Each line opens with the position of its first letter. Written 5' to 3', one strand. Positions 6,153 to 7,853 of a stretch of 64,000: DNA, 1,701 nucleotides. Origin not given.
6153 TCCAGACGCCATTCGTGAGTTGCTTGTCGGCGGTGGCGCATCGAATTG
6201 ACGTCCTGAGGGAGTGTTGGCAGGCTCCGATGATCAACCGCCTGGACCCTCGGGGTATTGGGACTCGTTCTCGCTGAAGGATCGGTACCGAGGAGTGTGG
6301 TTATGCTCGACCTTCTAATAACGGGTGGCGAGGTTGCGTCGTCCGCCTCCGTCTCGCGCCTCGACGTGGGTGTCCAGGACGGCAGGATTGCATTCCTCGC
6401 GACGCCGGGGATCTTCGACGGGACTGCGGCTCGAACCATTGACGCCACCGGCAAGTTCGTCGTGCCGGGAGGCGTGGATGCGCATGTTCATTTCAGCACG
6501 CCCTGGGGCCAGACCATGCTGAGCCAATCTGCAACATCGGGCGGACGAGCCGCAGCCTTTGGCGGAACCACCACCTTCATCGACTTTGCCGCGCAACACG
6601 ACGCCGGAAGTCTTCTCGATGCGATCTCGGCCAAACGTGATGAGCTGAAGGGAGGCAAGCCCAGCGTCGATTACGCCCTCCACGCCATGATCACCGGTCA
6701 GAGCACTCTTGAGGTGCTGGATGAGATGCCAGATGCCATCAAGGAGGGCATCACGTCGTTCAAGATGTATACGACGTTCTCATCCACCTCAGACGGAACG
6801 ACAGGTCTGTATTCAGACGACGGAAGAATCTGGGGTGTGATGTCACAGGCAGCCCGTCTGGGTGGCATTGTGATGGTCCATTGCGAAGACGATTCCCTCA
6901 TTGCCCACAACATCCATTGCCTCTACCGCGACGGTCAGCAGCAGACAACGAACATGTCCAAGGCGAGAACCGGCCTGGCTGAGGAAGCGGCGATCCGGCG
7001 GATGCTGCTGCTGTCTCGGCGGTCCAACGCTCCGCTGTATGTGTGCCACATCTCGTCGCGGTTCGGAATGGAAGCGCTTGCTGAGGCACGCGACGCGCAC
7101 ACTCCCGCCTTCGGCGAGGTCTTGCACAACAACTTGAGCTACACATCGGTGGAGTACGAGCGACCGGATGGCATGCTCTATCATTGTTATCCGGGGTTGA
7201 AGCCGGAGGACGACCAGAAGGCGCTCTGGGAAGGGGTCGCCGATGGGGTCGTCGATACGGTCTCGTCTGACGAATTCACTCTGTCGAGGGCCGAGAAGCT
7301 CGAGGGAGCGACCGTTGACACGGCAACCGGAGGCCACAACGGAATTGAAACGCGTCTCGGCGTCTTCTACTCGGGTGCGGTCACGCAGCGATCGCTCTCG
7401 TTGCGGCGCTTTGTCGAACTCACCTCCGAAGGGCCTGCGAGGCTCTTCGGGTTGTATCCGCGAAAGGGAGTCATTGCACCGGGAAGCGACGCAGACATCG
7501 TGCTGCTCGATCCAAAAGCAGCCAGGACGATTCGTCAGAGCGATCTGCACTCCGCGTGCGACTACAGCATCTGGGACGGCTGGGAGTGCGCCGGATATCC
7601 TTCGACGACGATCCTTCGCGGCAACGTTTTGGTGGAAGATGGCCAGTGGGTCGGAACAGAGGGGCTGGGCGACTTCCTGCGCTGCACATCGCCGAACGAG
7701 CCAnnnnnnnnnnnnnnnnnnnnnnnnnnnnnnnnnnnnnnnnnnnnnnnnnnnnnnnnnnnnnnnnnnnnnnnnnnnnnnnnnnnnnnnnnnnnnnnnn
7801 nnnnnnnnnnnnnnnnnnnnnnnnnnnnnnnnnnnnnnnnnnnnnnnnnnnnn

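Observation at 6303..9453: Translationally coupled hydantoinase - asparaginase - isochorismatase-like hydrolase triad without a carbamoylase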

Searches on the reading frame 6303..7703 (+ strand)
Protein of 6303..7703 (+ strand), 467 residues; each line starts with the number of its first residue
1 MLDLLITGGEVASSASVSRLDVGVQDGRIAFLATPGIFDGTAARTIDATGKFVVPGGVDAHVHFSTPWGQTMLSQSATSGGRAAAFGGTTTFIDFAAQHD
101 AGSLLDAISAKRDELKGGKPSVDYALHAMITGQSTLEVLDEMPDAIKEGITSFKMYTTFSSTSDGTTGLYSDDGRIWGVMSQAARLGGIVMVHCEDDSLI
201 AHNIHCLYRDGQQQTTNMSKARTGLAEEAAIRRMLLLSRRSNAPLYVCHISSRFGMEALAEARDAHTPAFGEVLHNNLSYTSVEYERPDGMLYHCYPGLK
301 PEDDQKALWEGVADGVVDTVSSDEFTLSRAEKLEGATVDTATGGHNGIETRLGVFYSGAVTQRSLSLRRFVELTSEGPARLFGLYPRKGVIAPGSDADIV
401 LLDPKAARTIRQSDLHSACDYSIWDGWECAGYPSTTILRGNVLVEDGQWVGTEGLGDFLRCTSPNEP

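Call 10: search_protein_families(library=pfam, proteins=[window:6303-7703:+])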
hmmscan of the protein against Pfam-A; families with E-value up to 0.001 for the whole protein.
window:6303-7703:+ (467 aa): 2 families
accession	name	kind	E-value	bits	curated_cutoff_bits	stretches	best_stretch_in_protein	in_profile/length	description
PF01979.26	Amidohydro_1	-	1.9e-23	83.7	25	1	52-442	1-344/345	Amidohydrolase family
PF07969.17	Amidohydro_3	-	4.5e-17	63.1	29.7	2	363-440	405-468/472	Amidohydrolase family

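Call 11: search_protein_families(library=ncbifam, proteins=[window:6303-7703:+])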
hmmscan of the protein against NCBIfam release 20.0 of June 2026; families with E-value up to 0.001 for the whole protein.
window:6303-7703:+ (467 aa): 58 families (the best 25 are shown)
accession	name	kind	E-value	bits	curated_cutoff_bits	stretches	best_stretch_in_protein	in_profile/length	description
TIGR02033.1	D-hydantoinase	equivalog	3.2e-109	365.9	393.25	1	4-461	1-454/454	dihydropyrimidinase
NF009941.0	PRK13404.1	subfamily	1.2e-103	347.3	647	1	3-466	5-466/478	dihydropyrimidinase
NF004839.0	PRK06189.1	equivalog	1.9e-70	237.7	631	1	1-459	2-445/451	allantoinase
TIGR03178.1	allantoinase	equivalog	1.2e-65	222.1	357.85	1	3-459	1-439/441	allantoinase AllB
NF006559.0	PRK09060.1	equivalog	6.5e-63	212.6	482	1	2-452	5-430/444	dihydroorotase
NF002668.0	PRK02382.1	equivalog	2.2e-61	207.9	452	1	11-461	13-428/436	dihydroorotase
TIGR00857.1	pyrC_multi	subfamily_domain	5.4e-58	196.9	279.05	1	19-446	5-411/412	dihydroorotase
NF005960.0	PRK08044.1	equivalog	2.2e-55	188.2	688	1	2-459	3-448/453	allantoinase AllB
NF058538.1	ergo_util_ErtD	equivalog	6.4e-54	183.5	600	1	3-460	2-445/446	hydantoin-5-propionate amidohydrolase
NF006837.0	PRK09357.1-2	equivalog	6.4e-52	176.6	575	1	4-447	3-425/428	dihydroorotase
NF005751.0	PRK07575.1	equivalog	1.9e-50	171.6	529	1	4-449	5-425/440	dihydroorotase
NF058539.1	ergo_uti2_ErtD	equivalog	5.3e-49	167.3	650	1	5-460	5-446/449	hydantoin-5-propionate amidohydrolase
NF003271.0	PRK04250.1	equivalog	5.1e-45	153.8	405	1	3-452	3-396/407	dihydroorotase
NF006841.0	PRK09357.2-2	equivalog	6e-44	150.4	640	1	12-444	11-417/421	dihydroorotase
NF006836.0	PRK09357.1-1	equivalog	1.6e-40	139.2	538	1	5-449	5-429/432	dihydroorotase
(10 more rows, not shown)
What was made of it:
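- On D-hydantoinase / dihydropyrimidinase (TIGR02033): 365.9 bits against a cut-off of 393.25 (call 11).
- The best NCBIfam model is dihydropyrimidinase (call 11).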

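Call 15: find_homologous_proteins(query=window:6303-7703:+)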
Query window:6303-7703:+ (467 aa): 7356 proteins with E <= 0.001 among 8000 candidates; the best 120 are listed.
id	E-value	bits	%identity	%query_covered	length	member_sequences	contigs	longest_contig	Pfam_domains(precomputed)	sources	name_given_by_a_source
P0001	0.0e+0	1018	96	100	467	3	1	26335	PF07969.18,PF12890.14,PF01979.27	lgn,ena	-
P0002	5.0e-288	974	91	100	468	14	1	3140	PF07969.18,PF12890.14,PF01979.27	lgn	-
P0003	1.6e-270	916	85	100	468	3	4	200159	PF07969.18,PF01979.27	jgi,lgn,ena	-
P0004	3.5e-219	747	69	100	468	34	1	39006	PF07969.18,PF01979.27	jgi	jgi:dihydropyrimidinase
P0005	3.3e-214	730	68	100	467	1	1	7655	PF07969.18,PF01979.27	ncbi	-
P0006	4.5e-214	730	68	100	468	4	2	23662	PF07969.18,PF12890.14,PF01979.27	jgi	jgi:dihydropyrimidinase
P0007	1.4e-213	728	67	100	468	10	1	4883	PF07969.18,PF12890.14,PF01979.27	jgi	jgi:dihydropyrimidinase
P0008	2.2e-213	728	68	100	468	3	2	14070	PF07969.18,PF12890.14,PF01979.27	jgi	jgi:dihydropyrimidinase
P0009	5.2e-213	726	68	99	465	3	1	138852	PF07969.18,PF01979.27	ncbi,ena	-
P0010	1.0e-212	725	67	100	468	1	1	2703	PF07969.18,PF01979.27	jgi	jgi:dihydropyrimidinase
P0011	2.7e-212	724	67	100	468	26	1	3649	PF07969.18,PF12890.14,PF01979.27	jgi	jgi:dihydropyrimidinase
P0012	3.4e-212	724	68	100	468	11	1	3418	PF07969.18,PF01979.27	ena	-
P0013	1.1e-211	722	68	100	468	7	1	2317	PF07969.18,PF12890.14,PF01979.27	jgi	jgi:dihydropyrimidinase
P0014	1.7e-211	721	67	100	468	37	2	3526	PF07969.18,PF12890.14,PF01979.27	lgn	-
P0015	3.0e-211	721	68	100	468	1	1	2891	PF07969.18,PF01979.27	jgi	jgi:dihydropyrimidinase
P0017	1.1e-209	715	67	100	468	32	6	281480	PF07969.18,PF01979.27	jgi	jgi:dihydropyrimidinase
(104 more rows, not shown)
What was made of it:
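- JGI annotates relatives as dihydropyrimidinase (call 15).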

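Call 16: find_encoding_contigs(protein=P0003, flank=10000, max_places=2)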
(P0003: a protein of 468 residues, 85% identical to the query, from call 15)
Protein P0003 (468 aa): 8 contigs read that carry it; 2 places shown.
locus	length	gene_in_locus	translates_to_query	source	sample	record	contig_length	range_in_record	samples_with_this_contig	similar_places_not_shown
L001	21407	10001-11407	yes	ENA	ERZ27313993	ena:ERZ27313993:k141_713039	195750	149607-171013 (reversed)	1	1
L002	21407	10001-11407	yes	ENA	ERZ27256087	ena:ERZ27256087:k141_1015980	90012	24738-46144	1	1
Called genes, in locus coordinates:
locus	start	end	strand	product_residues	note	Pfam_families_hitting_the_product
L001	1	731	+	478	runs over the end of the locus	PF01425:Amidase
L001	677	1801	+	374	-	PF03417:AAT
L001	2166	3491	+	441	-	PF01168:Ala_racemase_N, PF14031:D-ser_dehydrat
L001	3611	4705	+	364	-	PF03576:Peptidase_S58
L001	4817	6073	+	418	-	PF05034:MAAL_N, PF07476:MAAL_C, PF13378:MR_MLE_C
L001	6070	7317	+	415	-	PF02515:CoA_transf_3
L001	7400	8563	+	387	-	PF00291:PALP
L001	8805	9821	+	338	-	PF00155:Aminotran_1_2 (weak), PF01212:Beta_elim_lyase, PF01041:DegT_DnrJ_EryC1 (weak)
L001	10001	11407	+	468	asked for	PF01979:Amidohydro_1, PF07969:Amidohydro_3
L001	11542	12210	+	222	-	PF00857:Isochorismatase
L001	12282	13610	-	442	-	-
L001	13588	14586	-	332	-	PF02423:OCD_Mu_crystall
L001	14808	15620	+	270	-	PF01177:Asp_Glu_race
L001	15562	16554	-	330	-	PF01522:Polysacc_deac_1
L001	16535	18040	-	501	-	PF02133:Transp_cyt_pur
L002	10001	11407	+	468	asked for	PF01979:Amidohydro_1, PF07969:Amidohydro_3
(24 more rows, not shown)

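Call 17: find_encoding_contigs(protein=P0009, flank=10000, max_places=2)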
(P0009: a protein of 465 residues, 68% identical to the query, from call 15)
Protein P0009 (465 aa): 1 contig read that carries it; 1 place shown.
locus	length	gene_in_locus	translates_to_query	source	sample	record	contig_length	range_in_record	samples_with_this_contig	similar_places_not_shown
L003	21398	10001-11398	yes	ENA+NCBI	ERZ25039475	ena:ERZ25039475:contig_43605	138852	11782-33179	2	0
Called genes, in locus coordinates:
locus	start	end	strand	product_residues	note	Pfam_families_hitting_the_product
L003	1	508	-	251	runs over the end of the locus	PF07978:NIPSNAP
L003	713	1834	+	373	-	-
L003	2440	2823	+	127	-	PF10027:DUF2269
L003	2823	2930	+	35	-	-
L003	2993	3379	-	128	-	PF14016:DUF4232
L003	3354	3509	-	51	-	-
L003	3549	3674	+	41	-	-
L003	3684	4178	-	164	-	-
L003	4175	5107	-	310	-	PF01557:FAA_hydrolase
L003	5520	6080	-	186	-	-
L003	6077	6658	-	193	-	PF04542:Sigma70_r2, PF07638:Sigma70_ECF (weak), PF08281:Sigma70_r4_2, PF04545:Sigma70_r4 (weak)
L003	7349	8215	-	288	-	-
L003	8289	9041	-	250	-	PF01177:Asp_Glu_race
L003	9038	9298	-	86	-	PF07729:FCD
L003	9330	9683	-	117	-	PF00392:GntR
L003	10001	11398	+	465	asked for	PF01979:Amidohydro_1, PF07969:Amidohydro_3 (weak)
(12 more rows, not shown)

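Call 18: find_encoding_contigs(protein=P0017, flank=10000, max_places=2)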
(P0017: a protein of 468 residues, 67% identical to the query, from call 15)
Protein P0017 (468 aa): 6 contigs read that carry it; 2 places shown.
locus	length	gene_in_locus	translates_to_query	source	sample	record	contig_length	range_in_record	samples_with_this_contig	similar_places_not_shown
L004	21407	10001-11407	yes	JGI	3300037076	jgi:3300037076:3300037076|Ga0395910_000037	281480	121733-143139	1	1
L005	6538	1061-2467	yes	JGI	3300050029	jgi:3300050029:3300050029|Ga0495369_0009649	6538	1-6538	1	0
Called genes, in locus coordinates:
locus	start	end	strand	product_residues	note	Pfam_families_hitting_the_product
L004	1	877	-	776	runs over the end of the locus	PF00122:E1-E2_ATPase, PF00702:Hydrolase, PF01814:Hemerythrin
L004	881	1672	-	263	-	-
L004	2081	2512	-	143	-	PF02518:HATPase_c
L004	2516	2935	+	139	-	PF00005:ABC_tran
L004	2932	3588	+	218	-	PF00005:ABC_tran, PF13304:AAA_21 (faint)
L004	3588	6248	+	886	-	PF02687:FtsX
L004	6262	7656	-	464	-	PF00672:HAMP, PF00512:HisKA, PF02518:HATPase_c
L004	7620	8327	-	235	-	PF00072:Response_reg, PF00486:Trans_reg_C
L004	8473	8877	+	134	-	-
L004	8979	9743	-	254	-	PF00392:GntR, PF07729:FCD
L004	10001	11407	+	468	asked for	PF07969:Amidohydro_3 (weak), PF01979:Amidohydro_1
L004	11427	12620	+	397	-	PF02515:CoA_transf_3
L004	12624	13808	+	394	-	PF22691:Thiolase_C_1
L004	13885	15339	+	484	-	PF00324:AA_permease, PF13520:AA_permease_2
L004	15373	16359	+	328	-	PF00710:Asparaginase, PF17763:Asparaginase_C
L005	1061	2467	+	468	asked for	PF07969:Amidohydro_3 (weak), PF01979:Amidohydro_1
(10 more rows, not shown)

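Call 20: find_related_loci(query=A1, collection=genome_contigs, flank=10000)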
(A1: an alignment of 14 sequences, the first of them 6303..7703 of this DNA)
Query A1 (467 aa) in genome_contigs; peptide patterns used: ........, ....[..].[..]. (x = any residue, [..] = any of these).
267 stretches matched a pattern; 154 encode a relative of the query (tblastn E <= 1e-3); the best 80 are kept; 80 distinct loci.
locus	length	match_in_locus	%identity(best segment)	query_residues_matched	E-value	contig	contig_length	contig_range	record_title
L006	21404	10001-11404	68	1-467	0e+0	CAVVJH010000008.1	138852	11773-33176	MAG: Candidatus Dormibacteraeota bacterium isolate MFD01213.bin.2.29 genome assembly, contig: contig_43605, whole genome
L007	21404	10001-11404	68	1-467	0e+0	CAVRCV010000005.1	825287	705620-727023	MAG: uncultured Actinomycetota bacterium isolate MFD03399.bin.2.42 genome assembly, contig: contig_16616, whole genome s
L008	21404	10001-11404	67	1-467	0e+0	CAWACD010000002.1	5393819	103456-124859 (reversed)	MAG: uncultured Actinomycetota bacterium isolate MFD04967.bin.2.150 genome assembly, contig: contig_2838, whole genome s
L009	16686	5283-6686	67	1-467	0e+0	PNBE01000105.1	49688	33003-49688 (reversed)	MAG: Candidatus Dormiibacterota bacterium isolate palsa_851 73.20111000_P3M.52_contig_4197, whole genome shotgun sequenc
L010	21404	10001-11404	64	1-466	0e+0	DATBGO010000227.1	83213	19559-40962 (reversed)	MAG TPA_asm: Streptosporangiaceae bacterium isolate SMAG_U3839 k141_1857890, whole genome shotgun sequence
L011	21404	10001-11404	66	1-467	0e+0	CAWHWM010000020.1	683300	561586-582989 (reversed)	MAG: Candidatus Dormibacteraeota bacterium isolate MFD04434.bin.2.142 genome assembly, contig: contig_7336, whole genome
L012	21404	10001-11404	66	1-467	0e+0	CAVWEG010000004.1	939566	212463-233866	MAG: Candidatus Dormibacteraeota bacterium isolate MFD09671.bin.2.25 genome assembly, contig: contig_34280, whole genome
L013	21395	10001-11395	57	1-467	0e+0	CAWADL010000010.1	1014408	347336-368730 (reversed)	MAG: uncultured proteobacterium isolate MFD09671.bin.2.108 genome assembly, contig: contig_3047, whole genome shotgun se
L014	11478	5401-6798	56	1-467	7e-176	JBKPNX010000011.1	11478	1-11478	MAG: Pseudomonadota bacterium isolate GS_HAYS_MAG_00029 GS_HAYS_000001569171, whole genome shotgun sequence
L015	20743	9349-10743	55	1-466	3e-173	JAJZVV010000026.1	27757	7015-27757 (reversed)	MAG: Proteobacteria bacterium isolate SKS5.bin74 NODE_2896_length_27757_cov_6.899059, whole genome shotgun sequence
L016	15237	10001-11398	55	1-467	8e-173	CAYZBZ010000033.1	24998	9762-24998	MAG TPA_asm: uncultured Vicinamibacterales bacterium isolate SRP136066_co1_92 genome assembly, contig: NODE_1730_length_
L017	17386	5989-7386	55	1-467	4e-172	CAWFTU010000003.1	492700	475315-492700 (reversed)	MAG: uncultured proteobacterium isolate MFD09603.bin.2.107 genome assembly, contig: contig_14720, whole genome shotgun s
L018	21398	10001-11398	54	1-467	5e-168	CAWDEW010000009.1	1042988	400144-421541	MAG: uncultured Chloroflexia bacterium isolate MFD05942.bin.1.468 genome assembly, contig: contig_40352, whole genome sh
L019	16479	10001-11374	58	1-459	4e-167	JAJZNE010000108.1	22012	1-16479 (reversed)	MAG: Proteobacteria bacterium isolate MAS3.bin7 NODE_4757_length_22012_cov_1.701119, whole genome shotgun sequence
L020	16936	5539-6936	56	1-467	7e-164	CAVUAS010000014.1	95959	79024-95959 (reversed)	MAG: uncultured Actinomycetota bacterium isolate MFD01721.bin.1.365 genome assembly, contig: contig_29761, whole genome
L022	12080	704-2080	56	1-459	4e-159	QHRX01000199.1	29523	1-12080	MAG: Candidatus Rokuibacteriota bacterium isolate AR44 14_1009_09_30cm_scaffold_1065_e_409_curated, whole genome shotgun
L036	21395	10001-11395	40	1-465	2e-107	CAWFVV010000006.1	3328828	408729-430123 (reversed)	MAG: uncultured Alphaproteobacteria bacterium isolate MFD04967.bin.1.195 genome assembly, contig: contig_8681, whole gen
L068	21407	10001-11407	62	1-467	0e+0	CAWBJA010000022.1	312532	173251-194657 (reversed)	MAG: uncultured Actinomycetota bacterium isolate MFD05513.bin.2.21 genome assembly, contig: contig_66720, whole genome s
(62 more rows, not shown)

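Call 22: find_encoding_contigs(protein=P0001, flank=10000, max_places=3)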
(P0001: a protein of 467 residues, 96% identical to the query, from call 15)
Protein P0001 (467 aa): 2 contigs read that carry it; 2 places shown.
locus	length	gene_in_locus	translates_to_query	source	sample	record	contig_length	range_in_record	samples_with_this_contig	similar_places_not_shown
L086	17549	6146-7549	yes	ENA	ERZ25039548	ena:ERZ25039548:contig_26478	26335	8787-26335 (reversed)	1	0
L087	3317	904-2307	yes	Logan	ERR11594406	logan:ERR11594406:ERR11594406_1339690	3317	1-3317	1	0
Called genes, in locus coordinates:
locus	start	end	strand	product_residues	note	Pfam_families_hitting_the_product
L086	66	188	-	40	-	-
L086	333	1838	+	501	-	PF02133:Transp_cyt_pur (weak)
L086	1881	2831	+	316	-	PF01522:Polysacc_deac_1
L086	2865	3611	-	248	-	PF01177:Asp_Glu_race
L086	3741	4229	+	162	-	PF02423:OCD_Mu_crystall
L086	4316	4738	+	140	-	PF02423:OCD_Mu_crystall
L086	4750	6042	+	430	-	-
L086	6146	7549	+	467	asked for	PF07969:Amidohydro_3 (weak), PF01979:Amidohydro_1, PF12890:DHOase (faint), PF07969:Amidohydro_3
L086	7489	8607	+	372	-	PF00710:Asparaginase, PF17763:Asparaginase_C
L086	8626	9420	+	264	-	PF00857:Isochorismatase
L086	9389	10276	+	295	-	PF02423:OCD_Mu_crystall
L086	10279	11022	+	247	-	PF00106:adh_short, PF08659:KR, PF23441:SDR, PF13561:adh_short_C2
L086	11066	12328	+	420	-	PF00070:Pyr_redox (faint), PF01266:DAO, PF01494:FAD_binding_3 (faint), PF07992:Pyr_redox_2 (faint)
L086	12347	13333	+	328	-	PF04412:AcnX, PF28403:AcnX_2nd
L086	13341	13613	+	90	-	PF28406:AcnX_3rd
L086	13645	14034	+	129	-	PF01989:AcnX_swivel_put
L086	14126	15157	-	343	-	PF01212:Beta_elim_lyase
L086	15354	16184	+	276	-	PF00106:adh_short, PF13561:adh_short_C2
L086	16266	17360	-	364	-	PF03576:Peptidase_S58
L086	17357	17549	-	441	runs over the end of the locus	PF01168:Ala_racemase_N, PF14031:D-ser_dehydrat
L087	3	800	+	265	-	?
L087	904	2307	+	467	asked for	PF07969:Amidohydro_3 (weak), PF01979:Amidohydro_1, PF12890:DHOase (faint), PF07969:Amidohydro_3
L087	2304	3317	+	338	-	?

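Call 23: find_encoding_contigs(protein=P0002, flank=10000, max_places=3)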
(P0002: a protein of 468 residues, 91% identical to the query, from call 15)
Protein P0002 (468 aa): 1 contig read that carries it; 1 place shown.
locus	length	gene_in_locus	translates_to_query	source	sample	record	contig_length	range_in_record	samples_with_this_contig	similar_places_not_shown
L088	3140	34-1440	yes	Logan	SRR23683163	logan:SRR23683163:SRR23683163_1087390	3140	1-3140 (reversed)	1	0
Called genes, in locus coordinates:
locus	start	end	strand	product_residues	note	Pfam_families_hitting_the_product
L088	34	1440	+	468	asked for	PF07969:Amidohydro_3 (weak), PF01979:Amidohydro_1, PF12890:DHOase (weak), PF07969:Amidohydro_3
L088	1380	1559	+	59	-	-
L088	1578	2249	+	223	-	PF00857:Isochorismatase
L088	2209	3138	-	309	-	?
